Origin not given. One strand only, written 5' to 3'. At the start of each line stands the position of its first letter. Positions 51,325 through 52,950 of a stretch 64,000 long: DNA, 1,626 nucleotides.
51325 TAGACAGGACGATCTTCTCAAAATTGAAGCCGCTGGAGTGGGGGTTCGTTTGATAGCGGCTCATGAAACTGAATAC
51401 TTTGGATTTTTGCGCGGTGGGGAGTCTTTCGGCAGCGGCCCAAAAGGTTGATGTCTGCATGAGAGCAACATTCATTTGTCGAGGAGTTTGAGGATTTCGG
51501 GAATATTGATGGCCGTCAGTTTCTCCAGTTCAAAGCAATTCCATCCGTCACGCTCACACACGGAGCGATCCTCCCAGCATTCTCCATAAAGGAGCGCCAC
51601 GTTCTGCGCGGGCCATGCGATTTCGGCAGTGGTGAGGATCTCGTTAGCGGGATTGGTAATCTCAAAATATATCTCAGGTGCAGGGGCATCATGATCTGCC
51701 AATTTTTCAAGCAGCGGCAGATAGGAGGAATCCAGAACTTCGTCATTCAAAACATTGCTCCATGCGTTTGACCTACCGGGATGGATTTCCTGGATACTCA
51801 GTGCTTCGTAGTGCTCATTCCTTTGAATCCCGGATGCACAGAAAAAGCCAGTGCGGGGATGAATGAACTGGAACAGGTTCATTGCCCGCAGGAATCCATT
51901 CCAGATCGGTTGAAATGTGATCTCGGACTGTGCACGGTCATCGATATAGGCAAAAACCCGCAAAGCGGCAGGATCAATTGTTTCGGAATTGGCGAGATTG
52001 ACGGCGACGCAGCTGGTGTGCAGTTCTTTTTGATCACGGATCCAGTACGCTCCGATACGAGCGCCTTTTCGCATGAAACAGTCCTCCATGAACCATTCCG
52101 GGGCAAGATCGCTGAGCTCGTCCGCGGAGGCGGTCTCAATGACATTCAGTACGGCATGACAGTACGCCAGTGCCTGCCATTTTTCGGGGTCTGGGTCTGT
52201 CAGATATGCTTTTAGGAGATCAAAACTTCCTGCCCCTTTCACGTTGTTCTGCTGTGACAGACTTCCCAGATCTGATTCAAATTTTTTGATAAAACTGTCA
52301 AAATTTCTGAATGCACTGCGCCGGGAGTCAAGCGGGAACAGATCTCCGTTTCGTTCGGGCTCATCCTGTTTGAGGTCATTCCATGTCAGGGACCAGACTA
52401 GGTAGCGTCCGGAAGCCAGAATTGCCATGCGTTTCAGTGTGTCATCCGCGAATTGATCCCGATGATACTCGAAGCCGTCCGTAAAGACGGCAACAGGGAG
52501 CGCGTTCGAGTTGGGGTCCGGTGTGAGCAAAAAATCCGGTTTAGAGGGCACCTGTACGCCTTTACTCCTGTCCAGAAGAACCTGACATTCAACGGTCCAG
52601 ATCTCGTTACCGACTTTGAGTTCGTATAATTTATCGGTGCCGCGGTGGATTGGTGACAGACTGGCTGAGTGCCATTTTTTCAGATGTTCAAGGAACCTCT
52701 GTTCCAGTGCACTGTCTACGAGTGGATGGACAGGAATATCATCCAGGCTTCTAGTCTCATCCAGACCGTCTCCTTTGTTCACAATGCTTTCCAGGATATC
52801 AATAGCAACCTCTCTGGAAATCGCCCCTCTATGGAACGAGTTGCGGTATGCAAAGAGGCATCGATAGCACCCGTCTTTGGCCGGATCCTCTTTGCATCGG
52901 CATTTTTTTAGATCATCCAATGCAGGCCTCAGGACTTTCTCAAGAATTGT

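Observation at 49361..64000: Four-gene translationally coupled operon: DISARM class 1-like parts in a non-canonical architecture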

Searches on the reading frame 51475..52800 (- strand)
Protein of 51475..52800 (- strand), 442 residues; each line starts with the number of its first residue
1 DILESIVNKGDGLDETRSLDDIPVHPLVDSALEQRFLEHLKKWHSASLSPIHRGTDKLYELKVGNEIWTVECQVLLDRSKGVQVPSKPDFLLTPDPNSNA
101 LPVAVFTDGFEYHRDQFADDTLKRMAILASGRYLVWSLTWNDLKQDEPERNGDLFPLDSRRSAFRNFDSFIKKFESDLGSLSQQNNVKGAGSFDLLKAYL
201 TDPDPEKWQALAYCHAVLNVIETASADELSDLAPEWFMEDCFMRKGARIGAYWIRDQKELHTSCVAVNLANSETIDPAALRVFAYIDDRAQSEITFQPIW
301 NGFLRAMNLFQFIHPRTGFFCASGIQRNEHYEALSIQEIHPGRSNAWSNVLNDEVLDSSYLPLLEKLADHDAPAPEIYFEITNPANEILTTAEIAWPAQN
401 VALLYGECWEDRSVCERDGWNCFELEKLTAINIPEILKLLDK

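Call 57: predict_structure(alignment_id=A2)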
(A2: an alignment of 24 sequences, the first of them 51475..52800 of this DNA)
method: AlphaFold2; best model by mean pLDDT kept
length: 442 residues; sequences in the alignment: 24
mean_pLDDT: 86.2   pTM: 0.73
mean pLDDT of the five models: 86.2, 85.6, 85.0, 84.7, 83.7
residues with pLDDT >= 90: 255; 70-90: 131; 50-70: 41; < 50: 15
segments of 3 or more residues with pLDDT < 50: 1-5, 337-342
pLDDT, mean of each block of 10 residues (from residue 1): 50 53 54 87 94 88 96 90 92 94 88 80 94 92 70 89 90 93 94 95 95 94 88 92 87 86 92 77 94 88 95 92 88 64 64 76 84 91 94 96 95 96 93 93 77
secondary structure, 60 per line:
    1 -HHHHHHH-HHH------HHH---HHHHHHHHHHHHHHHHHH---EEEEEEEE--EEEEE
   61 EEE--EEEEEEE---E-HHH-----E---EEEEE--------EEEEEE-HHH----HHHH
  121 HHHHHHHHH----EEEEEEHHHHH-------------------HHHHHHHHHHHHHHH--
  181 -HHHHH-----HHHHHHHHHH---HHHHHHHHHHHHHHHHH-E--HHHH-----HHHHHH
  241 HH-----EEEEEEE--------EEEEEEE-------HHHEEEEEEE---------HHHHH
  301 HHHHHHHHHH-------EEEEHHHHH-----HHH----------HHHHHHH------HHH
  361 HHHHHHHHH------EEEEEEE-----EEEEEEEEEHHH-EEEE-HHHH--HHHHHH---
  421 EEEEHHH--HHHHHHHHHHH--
elements in order: H2-8 H25-42 E46-53 E56-63 E66-72 E90-94 E103-108 H117-129 E134-139 H140-144 H164-178 H182-186 H192-201 H205-221 H226-229 H235-242 E248-254 E263-269 E280-286 H296-310 E318-321 H322-326 H345-351 H358-369 E376-382 E388-396 E401-404 H406-409 H412-417 E421-424 H430-440

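Call 61: fold_search(model_id=the predicted structure, library=pdb)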
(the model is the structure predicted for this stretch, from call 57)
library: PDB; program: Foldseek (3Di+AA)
matches with E <= 10: 343; with E <= 0.001: 0
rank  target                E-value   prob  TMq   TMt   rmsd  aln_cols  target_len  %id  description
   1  9obo_C                1.8e-01  0.04  0.08  0.05  38.5       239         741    9  Crystal structure of Mycobacterium tuberculosis isocitrate lyase 2 fixed in the apo form with disulfide bonds (released 2026-03-18)
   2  7ock_B                2.6e-01  0.05  0.10  0.11  18.8       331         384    8  MAT in complex with SAMH (released 2021-07-21)
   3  3taz_B                3.8e-01  0.04  0.12  0.12  18.7       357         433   10  Crystal structure of NurA bound to dAMP and manganese (released 2011-11-23)
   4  8fg6_B                4.0e-01  0.08  0.09  0.21  15.3       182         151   13  Design of amyloidogenic peptide traps (released 2024-03-20)
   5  7sqs_A                4.2e-01  0.03  0.09  0.08  19.3       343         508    8  201phi2-1 Chimallin C1 localized reconstruction (released 2022-07-27)
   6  8xl0_E                4.4e-01  0.04  0.12  0.04  20.8       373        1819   11  Citrate-induced filament of human acetyl-coenzyme A carboxylase 1 (ACC1-citrate) (released 2024-10-23)
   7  8xkz_C                4.4e-01  0.04  0.12  0.04  20.8       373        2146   11  Core region of the citrate-induced human acetyl-CoA carboxylase 1 filament (ACC1-citrate) (released 2024-10-23)
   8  8xl1_A                5.5e-01  0.08  0.13  0.05  17.7       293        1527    8  Core region of the human acetyl-CoA carboxylase 1 filament in complex with acetyl-CoA (ACC1-inact) (released 2024-10-23)
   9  8igg_B                5.8e-01  0.02  0.09  0.08  18.8       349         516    9  C2 reconstruction of the concave tetramer in the cube-like assembly of 201Phi2-1 gp105 (released 2023-05-03)
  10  3fyt_I                6.1e-01  0.03  0.10  0.12  19.9       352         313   11  Crystal structure of Bacillus pumilus acetyl xylan esterase S181A mutant in complex with beta-D-xylopyranose (released 2010-01-26)
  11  3fyt_L                6.4e-01  0.03  0.10  0.12  20.0       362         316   12  Crystal structure of Bacillus pumilus acetyl xylan esterase S181A mutant in complex with beta-D-xylopyranose (released 2010-01-26)
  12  2wsa                  6.4e-01  0.02  0.10  0.10  22.1       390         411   10  Crystal Structure of Leishmania major N-myristoyltransferase (NMT) with bound myristoyl-CoA and a pyrazole sulphonamide  (released 2010-03-23)
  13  9bk6_A                6.8e-01  0.23  0.10  0.30   8.4        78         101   12  Structure of B10_CYTX binder-complex (released 2024-10-09)
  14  6i4m_G                7.2e-01  0.15  0.12  0.32   9.7       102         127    5  Crystal Structure of Plasmodium berghei actin II in the Mg-ADP state (released 2019-06-26)
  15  8eo7_A                7.6e-01  0.11  0.11  0.16   9.6       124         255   14  Crystal structure of metagenomic beta-lactamase LRA-5 Y69Q/V166E mutant at 2.15 Angstrom resolution (released 2023-10-04)
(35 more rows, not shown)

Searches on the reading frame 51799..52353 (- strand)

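Call 64: search_protein_families(library=pfam, proteins=[window:51799-52353:-], max_evalue=10)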
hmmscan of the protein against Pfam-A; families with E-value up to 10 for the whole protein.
window:51799-52353:- (185 aa): 1 family
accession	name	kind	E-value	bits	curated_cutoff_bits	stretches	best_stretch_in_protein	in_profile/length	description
PF21744.3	BAHCC1-like_Tudor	-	0.24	11.8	28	1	94-147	7-58/69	BAHCC1-like, Tudor domain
